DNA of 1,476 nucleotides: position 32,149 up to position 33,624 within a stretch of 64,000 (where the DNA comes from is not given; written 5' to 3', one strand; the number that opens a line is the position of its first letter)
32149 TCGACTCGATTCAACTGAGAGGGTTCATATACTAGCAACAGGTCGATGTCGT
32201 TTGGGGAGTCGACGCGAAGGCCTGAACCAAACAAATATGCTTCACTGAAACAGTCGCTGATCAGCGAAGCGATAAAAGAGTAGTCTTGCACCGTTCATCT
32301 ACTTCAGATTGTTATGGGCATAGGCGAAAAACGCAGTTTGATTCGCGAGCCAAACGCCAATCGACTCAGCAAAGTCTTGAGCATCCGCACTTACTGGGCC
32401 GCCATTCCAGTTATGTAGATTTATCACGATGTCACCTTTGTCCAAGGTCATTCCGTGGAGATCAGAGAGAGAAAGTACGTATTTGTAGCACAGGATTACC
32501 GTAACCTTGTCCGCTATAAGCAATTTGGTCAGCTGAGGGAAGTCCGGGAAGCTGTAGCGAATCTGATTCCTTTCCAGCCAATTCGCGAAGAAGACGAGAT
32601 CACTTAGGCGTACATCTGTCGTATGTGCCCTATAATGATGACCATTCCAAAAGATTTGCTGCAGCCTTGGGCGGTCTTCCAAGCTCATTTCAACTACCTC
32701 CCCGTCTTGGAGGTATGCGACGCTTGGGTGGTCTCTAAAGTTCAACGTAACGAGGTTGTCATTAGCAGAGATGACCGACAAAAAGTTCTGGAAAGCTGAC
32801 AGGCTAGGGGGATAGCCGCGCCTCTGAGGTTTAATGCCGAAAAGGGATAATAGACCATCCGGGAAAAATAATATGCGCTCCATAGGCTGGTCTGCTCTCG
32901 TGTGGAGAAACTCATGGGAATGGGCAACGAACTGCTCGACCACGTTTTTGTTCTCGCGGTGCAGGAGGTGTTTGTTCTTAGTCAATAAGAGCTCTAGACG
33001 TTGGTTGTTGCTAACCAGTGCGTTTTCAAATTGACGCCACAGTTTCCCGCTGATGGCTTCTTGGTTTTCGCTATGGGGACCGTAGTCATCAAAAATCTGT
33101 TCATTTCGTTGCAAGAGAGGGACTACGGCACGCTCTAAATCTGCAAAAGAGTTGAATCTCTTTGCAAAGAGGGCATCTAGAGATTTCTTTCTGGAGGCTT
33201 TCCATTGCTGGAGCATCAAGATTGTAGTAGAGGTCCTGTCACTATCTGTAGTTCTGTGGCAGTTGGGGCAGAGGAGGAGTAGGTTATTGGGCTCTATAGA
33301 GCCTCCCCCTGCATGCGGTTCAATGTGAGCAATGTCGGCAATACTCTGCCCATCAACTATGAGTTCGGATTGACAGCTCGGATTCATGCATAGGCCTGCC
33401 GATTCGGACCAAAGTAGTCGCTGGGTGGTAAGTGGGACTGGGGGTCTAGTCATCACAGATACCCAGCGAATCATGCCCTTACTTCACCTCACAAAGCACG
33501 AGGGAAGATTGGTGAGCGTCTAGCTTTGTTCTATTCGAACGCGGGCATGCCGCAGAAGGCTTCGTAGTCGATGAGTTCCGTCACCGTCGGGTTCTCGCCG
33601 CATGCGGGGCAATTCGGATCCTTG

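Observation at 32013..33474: AT-rich two-gene operon: HNH-domain protein with a novel C-terminal domain plus a minimal nucleotidyltransferase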

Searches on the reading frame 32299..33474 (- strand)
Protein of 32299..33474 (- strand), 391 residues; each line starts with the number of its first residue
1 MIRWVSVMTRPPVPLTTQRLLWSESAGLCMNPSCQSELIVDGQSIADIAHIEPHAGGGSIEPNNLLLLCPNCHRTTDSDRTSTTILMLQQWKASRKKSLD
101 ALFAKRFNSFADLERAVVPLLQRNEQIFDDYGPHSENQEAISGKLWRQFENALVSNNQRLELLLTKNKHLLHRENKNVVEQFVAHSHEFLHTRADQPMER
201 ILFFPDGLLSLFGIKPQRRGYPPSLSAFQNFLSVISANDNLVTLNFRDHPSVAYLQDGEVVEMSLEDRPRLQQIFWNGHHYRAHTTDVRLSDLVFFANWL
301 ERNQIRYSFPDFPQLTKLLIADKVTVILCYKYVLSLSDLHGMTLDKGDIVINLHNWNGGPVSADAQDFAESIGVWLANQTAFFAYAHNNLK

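Call 3: search_protein_families(library=pfam, proteins=[window:32299-33474:-], max_evalue=0.1)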
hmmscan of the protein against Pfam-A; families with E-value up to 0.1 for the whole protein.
window:32299-33474:- (391 aa): 3 families
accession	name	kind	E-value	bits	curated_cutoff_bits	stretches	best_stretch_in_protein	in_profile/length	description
PF01844.29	HNH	-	7e-06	26.5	21.4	1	41-75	11-43/47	HNH endonuclease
PF14279.12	HNH_5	-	0.00064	20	27.5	1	46-75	13-42/56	HNH endonuclease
PF13391.12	HNH_2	-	0.0014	18.9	21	1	47-75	13-57/66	HNH endonuclease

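Call 4: search_protein_families(library=padloc, proteins=[window:32299-33474:-], max_evalue=0.1)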
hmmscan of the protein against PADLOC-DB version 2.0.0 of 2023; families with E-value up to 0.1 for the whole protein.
window:32299-33474:- (391 aa): 18 families
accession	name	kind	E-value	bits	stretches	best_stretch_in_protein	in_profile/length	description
PDLC04772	PDC-M68A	-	5.2e-13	47.6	1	8-126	1-137/253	-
PDLC00739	Effector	-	2.1e-09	35.2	1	8-100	3-112/378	Endonuclease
PDLC01997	SAVED1--SAVED_HNH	-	1.8e-07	29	1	9-95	2-103/368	-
PDLC00746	Effector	-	2.5e-07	28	1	13-95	17-115/389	Endonuclease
PDLC03656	mREase_IV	-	2.9e-05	22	1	21-81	199-260/277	Type IV methyl-directed restriction enzyme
PDLC00740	Effector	-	3.8e-05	20.6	1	59-82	80-103/391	Endonuclease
PDLC03662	mREase_IV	-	0.0002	18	1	29-75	484-533/560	Type IV methyl-directed restriction enzyme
PDLC00749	Effector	-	0.00023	18.3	1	8-93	11-114/395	Endonuclease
PDLC04773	PDC-M68A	-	0.00073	17.7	1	62-114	9-63/200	-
PDLC00747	Effector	-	0.0011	16.2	1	17-78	16-96/373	Endonuclease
PDLC00751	Effector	-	0.0019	15.3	1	8-97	126-232/530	Endonuclease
PDLC01999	SAVED1--SAVED_HNH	-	0.0028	14.7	1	47-80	53-98/387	-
PDLC00406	SduA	-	0.0086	14.1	1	25-99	30-113/326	DUF4263 domain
PDLC00742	Effector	-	0.0093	12.7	1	61-78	185-202/527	Endonuclease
PDLC01998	SAVED1--SAVED_HNH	-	0.011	12.6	1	61-80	178-197/506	-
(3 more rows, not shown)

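Call 5: search_protein_families(library=ncbifam, proteins=[window:32299-33474:-], max_evalue=0.1)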
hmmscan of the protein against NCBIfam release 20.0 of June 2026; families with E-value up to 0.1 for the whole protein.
window:32299-33474:- (391 aa): 1 family
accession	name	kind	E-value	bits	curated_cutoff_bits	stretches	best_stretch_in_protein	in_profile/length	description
NF040563.1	guided_IscB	equivalog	8.1e-06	25.2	175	1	44-98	203-260/314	RNA-guided endonuclease IscB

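Call 6: search_solved_structures(query=window:32299-33474:-, max_evalue=1, show_alignments=2)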
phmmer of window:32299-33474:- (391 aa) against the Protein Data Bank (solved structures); distinct sequences matched with E-value up to 1: 9.
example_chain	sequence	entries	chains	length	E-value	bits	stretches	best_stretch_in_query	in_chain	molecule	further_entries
6ghc_A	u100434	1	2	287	3.1e-05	26.1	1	20-83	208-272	5-methylcytosine-specific restriction enzyme A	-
6me0_C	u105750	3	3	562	0.00033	22.7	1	17-78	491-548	Maturase reverse transcriptase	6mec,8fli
5zmm_A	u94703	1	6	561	0.0013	20.8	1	28-75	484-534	Uncharacterized protein McrA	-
8ysq_A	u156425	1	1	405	0.041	15.9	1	8-53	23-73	SAVED domain-containing protein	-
9om4_A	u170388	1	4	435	0.066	15.2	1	16-114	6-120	HNH endonuclease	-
9k2z_A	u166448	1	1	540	0.25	13.3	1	34-78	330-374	HfmIscB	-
7rwm_A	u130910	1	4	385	0.32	12.9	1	13-104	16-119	SAVED domain-containing protein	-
7y5j_A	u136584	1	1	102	0.35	12.8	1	285-359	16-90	Down Syndrome Cell Adhesion Molecules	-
8dx0_A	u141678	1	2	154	0.88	11.5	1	296-328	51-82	Histidine kinase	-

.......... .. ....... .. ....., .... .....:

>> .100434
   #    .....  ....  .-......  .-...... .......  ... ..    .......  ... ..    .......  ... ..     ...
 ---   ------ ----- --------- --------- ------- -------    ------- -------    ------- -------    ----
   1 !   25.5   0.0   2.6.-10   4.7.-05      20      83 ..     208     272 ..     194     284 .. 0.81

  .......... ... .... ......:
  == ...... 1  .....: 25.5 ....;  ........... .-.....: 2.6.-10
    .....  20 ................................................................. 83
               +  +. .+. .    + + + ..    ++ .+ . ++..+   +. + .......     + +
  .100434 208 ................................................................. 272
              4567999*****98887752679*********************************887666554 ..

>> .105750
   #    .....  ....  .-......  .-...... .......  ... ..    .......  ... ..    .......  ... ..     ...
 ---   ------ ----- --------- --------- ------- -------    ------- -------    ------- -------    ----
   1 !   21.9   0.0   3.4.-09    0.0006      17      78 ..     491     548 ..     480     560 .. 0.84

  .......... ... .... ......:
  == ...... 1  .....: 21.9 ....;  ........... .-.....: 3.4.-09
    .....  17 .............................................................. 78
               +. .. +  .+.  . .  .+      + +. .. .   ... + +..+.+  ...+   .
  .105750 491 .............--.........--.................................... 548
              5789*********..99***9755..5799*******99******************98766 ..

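Call 8: find_homologous_proteins(query=window:32299-33474:-)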
Query window:32299-33474:- (391 aa): 14 proteins with E <= 0.001 among 2511 candidates.
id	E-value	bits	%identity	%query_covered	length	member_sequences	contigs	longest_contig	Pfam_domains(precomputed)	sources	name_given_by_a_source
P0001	5.2e-246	834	100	93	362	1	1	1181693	PF01844.30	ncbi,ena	-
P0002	1.5e-129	450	59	84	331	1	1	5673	-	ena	-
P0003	5.5e-127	442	49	98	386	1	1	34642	PF01844.30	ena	-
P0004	6.8e-125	435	51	98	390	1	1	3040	PF01844.30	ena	-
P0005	7.0e-123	428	50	98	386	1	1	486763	PF01844.30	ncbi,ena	-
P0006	2.8e-117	410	49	98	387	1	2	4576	PF01844.30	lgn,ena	-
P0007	1.3e-116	408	49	98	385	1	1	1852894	PF01844.30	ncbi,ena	-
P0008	1.6e-94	335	42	98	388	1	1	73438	PF01844.30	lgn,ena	-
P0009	4.4e-94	334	41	93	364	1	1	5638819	PF01844.30,PF14279.13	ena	-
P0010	2.5e-83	298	40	96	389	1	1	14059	PF01844.30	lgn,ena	-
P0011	3.1e-83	298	49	71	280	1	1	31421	-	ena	-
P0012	1.6e-79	286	41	80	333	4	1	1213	-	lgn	-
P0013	9.2e-65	237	34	97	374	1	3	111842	PF13391.13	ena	-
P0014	2.8e-51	193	45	54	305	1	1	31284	PF01844.30,PF14279.13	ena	-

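Call 11: find_encoding_contigs(protein=P0005, flank=6000, max_places=3)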
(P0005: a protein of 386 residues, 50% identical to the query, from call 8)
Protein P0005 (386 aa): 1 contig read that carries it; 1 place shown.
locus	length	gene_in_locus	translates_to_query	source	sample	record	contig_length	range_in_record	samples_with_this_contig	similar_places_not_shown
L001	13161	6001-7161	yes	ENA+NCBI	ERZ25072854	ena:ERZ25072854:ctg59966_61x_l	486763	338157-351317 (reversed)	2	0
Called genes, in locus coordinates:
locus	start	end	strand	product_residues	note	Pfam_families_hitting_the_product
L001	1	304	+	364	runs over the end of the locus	PF01926:MMR_HSR1, PF02421:FeoB_N, PF06071:YchF-GTPase_C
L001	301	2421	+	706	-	-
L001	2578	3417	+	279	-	PF02492:cobW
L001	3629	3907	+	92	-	PF03928:HbpS-like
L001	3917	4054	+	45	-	PF03928:HbpS-like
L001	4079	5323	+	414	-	PF02463:SMC_N (weak), PF13175:AAA_15, PF13476:AAA_23, PF13555:AAA_29 (weak), PF13304:AAA_21, PF13175:AAA_15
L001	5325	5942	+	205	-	PF14103:DUF4276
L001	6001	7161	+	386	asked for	PF01844:HNH (weak)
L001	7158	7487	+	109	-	-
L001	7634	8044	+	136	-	PF13340:DUF4096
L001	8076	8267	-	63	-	-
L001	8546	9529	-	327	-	PF05598:DUF772, PF01609:DDE_Tnp_1, PF13612:DDE_Tnp_1_3 (weak), PF13359:DDE_Tnp_4, PF13751:DDE_Tnp_1_6 (weak)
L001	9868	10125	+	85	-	-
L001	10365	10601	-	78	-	-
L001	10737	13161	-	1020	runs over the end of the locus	PF04851:ResIII (weak)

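Call 12: find_encoding_contigs(protein=P0007, flank=6000, max_places=3)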
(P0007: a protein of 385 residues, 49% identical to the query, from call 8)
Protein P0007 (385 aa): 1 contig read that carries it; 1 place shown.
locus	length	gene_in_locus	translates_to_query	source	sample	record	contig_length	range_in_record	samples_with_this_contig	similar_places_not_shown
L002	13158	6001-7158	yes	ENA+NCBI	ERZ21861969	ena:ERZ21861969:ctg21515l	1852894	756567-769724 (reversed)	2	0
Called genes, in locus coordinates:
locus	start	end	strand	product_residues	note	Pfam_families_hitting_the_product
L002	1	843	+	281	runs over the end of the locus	PF00528:BPD_transp_1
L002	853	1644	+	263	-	-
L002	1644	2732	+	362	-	PF00005:ABC_tran, PF08402:TOBE_2 (weak)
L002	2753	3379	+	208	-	PF00440:TetR_N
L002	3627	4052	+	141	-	PF03928:HbpS-like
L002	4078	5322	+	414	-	PF02463:SMC_N (weak), PF13175:AAA_15, PF13476:AAA_23, PF13555:AAA_29 (faint), PF13304:AAA_21, PF13175:AAA_15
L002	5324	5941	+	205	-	PF14103:DUF4276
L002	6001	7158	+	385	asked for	PF01844:HNH (weak)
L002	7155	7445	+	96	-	-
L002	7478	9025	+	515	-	PF00078:RVT_1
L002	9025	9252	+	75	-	-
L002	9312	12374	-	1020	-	PF04851:ResIII (weak)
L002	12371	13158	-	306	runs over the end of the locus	PF18863:AbiJ_NTD4 (weak), PF14355:Abi_C (faint)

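Call 14: find_encoding_contigs(protein=P0003, flank=6000, max_places=3)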
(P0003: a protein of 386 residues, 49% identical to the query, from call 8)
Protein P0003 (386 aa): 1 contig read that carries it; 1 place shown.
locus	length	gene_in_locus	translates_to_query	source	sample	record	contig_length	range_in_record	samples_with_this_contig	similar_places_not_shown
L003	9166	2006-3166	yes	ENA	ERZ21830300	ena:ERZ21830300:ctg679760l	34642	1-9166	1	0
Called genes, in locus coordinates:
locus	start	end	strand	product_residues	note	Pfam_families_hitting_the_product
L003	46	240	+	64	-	PF01934:HepT-like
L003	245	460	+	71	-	PF15919:HicB_lk_antitox, PF21748:UPF0150 (weak)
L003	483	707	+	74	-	PF15919:HicB_lk_antitox, PF21748:UPF0150 (weak)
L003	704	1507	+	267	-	PF01420:Methylase_S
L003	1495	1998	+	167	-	-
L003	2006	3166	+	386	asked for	PF01844:HNH (weak)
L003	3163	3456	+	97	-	-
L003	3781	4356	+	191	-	-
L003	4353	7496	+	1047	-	PF04313:HSDR_N, PF04851:ResIII, PF18766:SWI2_SNF2, PF00270:DEAD (weak), PF22679:T1R_D3-like, PF11867:T1RH-like_C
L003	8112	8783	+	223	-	-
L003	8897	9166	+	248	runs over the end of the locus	PF13098:Thioredoxin_2 (faint), PF13728:TraF (faint), PF23357:DUF7088 (weak), PF00462:Glutaredoxin (faint), PF13192:Thioredoxin_3 (weak), PF00085:Thioredoxin (weak), PF13192:Thioredoxin_3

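Call 15: find_encoding_contigs(protein=P0008, flank=6000, max_places=3)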
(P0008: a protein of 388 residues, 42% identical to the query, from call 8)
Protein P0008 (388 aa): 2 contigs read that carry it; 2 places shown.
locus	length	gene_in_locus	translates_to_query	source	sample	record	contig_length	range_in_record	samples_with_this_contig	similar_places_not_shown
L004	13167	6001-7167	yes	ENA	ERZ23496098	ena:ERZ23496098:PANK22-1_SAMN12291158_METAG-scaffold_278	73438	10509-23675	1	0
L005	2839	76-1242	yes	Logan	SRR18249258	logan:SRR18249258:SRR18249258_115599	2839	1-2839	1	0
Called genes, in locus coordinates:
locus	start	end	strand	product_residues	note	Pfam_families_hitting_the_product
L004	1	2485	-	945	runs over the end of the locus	PF00176:SNF2-rel_dom, PF00270:DEAD (weak), PF04851:ResIII, PF00271:Helicase_C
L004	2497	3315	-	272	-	-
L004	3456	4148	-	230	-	PF06283:ThuA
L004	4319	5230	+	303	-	PF04909:Amidohydro_2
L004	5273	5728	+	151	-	PF08818:DUF1801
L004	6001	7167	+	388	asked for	PF01844:HNH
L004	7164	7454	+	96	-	-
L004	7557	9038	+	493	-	PF14535:AMP-binding_C_2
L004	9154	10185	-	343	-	PF13449:Phytase-like (faint), PF25021:TEN_NHL (faint), PF08450:SGL (faint), PF06739:SBBP (faint), PF17170:DUF5128 (faint), PF24684:Vgb_lyase, PF01436:NHL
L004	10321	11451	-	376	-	PF07394:DUF1501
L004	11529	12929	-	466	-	PF08811:DUF1800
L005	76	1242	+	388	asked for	PF01844:HNH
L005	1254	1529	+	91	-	-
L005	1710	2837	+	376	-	?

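Call 16: find_encoding_contigs(protein=P0009, flank=6000, max_places=3)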
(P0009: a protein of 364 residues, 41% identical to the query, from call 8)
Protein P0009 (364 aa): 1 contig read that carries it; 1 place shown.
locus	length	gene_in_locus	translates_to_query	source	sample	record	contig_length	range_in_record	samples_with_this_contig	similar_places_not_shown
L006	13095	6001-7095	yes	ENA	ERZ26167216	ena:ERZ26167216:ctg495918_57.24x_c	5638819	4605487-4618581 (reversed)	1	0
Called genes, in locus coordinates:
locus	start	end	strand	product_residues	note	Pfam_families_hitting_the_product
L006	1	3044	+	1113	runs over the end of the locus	PF20473:MmeI_Mtase (weak), PF07669:Eco57I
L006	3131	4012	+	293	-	PF14022:DUF4238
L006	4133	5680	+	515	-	-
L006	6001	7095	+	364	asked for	PF01844:HNH, PF14279:HNH_5 (weak)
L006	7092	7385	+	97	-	-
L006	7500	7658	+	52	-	PF10049:DUF2283 (weak)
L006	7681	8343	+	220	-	-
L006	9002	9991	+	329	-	-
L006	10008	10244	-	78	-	-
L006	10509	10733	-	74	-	-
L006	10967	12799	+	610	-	PF15902:Sortilin-Vps10 (faint), PF25852:DUF6242_C (faint), PF02012:BNR (faint)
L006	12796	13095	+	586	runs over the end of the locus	PF01225:Mur_ligase, PF08245:Mur_ligase_M, PF02875:Mur_ligase_C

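Call 25: find_related_loci(query=A4, collection=genome_contigs, flank=8000)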
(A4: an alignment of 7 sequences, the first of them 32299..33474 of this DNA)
Query A4 (391 aa) in genome_contigs; peptide patterns used: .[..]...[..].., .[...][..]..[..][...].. (x = any residue, [..] = any of these).
76 stretches matched a pattern; 24 encode a relative of the query (tblastn E <= 1e-3); 24 distinct loci.
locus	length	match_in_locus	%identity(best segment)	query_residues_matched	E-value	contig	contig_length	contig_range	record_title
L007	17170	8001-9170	48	4-391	1e-132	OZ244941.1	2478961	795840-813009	MAG: Nitrospirales bacterium isolate d54ef826-7012-47b5-b64d-02185f84ce6e genome assembly, chromosome: 1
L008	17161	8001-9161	49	6-391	4e-130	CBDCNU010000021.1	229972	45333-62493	MAG: Opitutales bacterium isolate 42708a05-d3cc-445b-9663-4ac609fa1cf6 genome assembly, contig: contig_21, whole genome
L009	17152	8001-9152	48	5-391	1e-128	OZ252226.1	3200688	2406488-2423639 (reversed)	MAG: Candidatus Foliamicus sp. isolate d29f3963-6957-41e9-9ff2-16a1be17ee2c genome assembly, chromosome: 1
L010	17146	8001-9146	42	10-390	2e-97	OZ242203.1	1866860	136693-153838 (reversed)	MAG: Dehalococcoidia bacterium isolate 46b4cb23-0772-48d0-a046-138772aa9ab4 genome assembly, chromosome: 1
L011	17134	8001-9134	40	10-386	4e-93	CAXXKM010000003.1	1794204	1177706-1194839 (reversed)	MAG: Longimicrobiales bacterium isolate 66c0fc7b-e3b3-44f4-8b1e-17cf0e7a764f genome assembly, contig: contig_3, whole ge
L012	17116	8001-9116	39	17-386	4e-92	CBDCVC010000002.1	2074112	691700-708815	MAG: Candidatus Multivorans sp. isolate d43f0643-08c3-4d58-9c0e-53586e9ec49c genome assembly, contig: contig_2, whole ge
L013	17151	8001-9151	47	9-391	1e-107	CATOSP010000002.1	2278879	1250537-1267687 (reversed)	MAG: uncultured Dehalococcoidia bacterium isolate 286066b2-4084-4aa5-9e65-18c9001dea11 genome assembly, contig: contig_2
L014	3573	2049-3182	34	17-390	1e-71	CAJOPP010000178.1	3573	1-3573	uncultured Lachnospiraceae bacterium isolate Rumen_Coassembly_mag_2187 genome assembly, contig: k87_5810796, whole genom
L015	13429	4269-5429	30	3-385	2e-63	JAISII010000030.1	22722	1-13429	MAG: Oscillospiraceae bacterium isolate Hm464_bin54 k119_1806623, whole genome shotgun sequence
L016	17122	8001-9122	31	10-385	1e-63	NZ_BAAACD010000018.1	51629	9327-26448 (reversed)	Clostridium cadaveris strain JCM 1392 sequence18, whole genome shotgun sequence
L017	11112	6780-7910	31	7-385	3e-63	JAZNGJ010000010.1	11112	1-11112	MAG: Faecousia sp. isolate T1900044705_TS20190171.MAGScoT_cleanbin_000027 SGB_1810_k141_169727, whole genome shotgun seq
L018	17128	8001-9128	32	8-385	3e-62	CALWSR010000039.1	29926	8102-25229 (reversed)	MAG: uncultured Clostridia bacterium isolate BRZ_BM__bin39 genome assembly, contig: BRZ_BM__NODE_2181_length_29926_cov_1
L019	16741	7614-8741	32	8-385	2e-61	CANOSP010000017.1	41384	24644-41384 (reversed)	MAG TPA_asm: uncultured Erysipelotrichaceae bacterium isolate SRR15604533_bin.27_metawrap_v1.3_MAG genome assembly, cont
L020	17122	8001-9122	30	10-385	1e-61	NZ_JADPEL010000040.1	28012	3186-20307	Clostridium sp. D53t1_180928_C8 NODE_40_length_28012_cov_28.7902, whole genome shotgun sequence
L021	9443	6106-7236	32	7-385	3e-61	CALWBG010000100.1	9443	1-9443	MAG: uncultured Roseburia sp. isolate BRZ_HM__bin25 genome assembly, contig: BRZ_HM__NODE_6662_length_9443_cov_4.273863,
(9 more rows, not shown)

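Call 33: predict_structure(alignment_id=A2)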
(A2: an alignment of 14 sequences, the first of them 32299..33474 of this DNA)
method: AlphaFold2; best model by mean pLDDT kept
length: 391 residues; sequences in the alignment: 14
mean_pLDDT: 85.5   pTM: 0.80
mean pLDDT of the five models: 85.5, 77.5, 77.0, 74.4, 69.8
residues with pLDDT >= 90: 217; 70-90: 123; 50-70: 34; < 50: 17
segments of 3 or more residues with pLDDT < 50: 1-8, 135-138, 195-199
pLDDT, mean of each block of 10 residues (from residue 1): 41 84 93 89 86 77 91 82 87 86 88 94 83 50 68 91 95 93 88 54 79 90 91 95 92 94 94 93 78 93 93 93 93 91 93 75 95 92 91 80
secondary structure, 60 per line:
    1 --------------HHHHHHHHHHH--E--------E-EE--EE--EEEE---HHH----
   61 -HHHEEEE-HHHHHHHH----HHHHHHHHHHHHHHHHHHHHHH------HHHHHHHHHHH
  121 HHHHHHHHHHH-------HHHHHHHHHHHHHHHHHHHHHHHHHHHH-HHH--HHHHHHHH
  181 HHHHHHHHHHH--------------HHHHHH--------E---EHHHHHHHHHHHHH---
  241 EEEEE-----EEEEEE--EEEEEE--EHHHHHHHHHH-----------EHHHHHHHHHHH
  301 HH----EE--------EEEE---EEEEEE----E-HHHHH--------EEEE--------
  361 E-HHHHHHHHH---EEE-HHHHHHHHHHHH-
elements in order: H15-25 E47-50 E65-68 H70-77 H82-103 H110-131 H139-166 H173-191 H206-211 H225-237 E241-245 E251-256 E259-264 H268-277 H290-302 E317-320 E324-329 H336-340 E349-352 H363-371 E375-377 H379-390

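Call 35: search_protein_representatives(alignment_id=A2)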
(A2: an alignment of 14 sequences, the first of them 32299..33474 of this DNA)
Query: 14 sequences, 386 profile positions. Proteins with E-value up to 0.001 (for the whole library): 3224; up to 1e-10: 411; up to 1e-30: 104. The best 150 are listed.
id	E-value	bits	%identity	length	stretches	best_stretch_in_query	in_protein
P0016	6.0e-167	571.6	-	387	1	1-386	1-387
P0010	1.1e-165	567.4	-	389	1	3-384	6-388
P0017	8.4e-148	508.5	-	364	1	24-386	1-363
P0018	5.0e-145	499.4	-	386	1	1-384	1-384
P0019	1.2e-144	498.1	-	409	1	1-386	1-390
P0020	2.7e-137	474.0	-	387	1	2-386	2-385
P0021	2.4e-136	470.8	-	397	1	1-384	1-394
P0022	1.4e-135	468.3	-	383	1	1-385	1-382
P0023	7.1e-135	466.0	-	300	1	1-288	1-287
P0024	1.3e-130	452.0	-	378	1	14-382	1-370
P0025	6.2e-127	439.8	-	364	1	24-386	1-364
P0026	1.0e-125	435.8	-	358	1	31-386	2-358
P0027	4.3e-125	433.8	-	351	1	24-359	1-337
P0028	2.6e-124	431.2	-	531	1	3-386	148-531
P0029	3.7e-122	424.1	-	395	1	3-386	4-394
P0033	4.2e-118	410.8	-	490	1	5-383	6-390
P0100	8.9e-36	139.8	-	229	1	2-206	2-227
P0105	8.4e-34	133.3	-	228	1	7-203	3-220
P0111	1.9e-32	128.8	-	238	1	3-207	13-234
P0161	2.8e-26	108.5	-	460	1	9-203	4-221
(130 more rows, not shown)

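Call 38: find_encoding_contigs(protein=P0105, flank=5000, max_places=4)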
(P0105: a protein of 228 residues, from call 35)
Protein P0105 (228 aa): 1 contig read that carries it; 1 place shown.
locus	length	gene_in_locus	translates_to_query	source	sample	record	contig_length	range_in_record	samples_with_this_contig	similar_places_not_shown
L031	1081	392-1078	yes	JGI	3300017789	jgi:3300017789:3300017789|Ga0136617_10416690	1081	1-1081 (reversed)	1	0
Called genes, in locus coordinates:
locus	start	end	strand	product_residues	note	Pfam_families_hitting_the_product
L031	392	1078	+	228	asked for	-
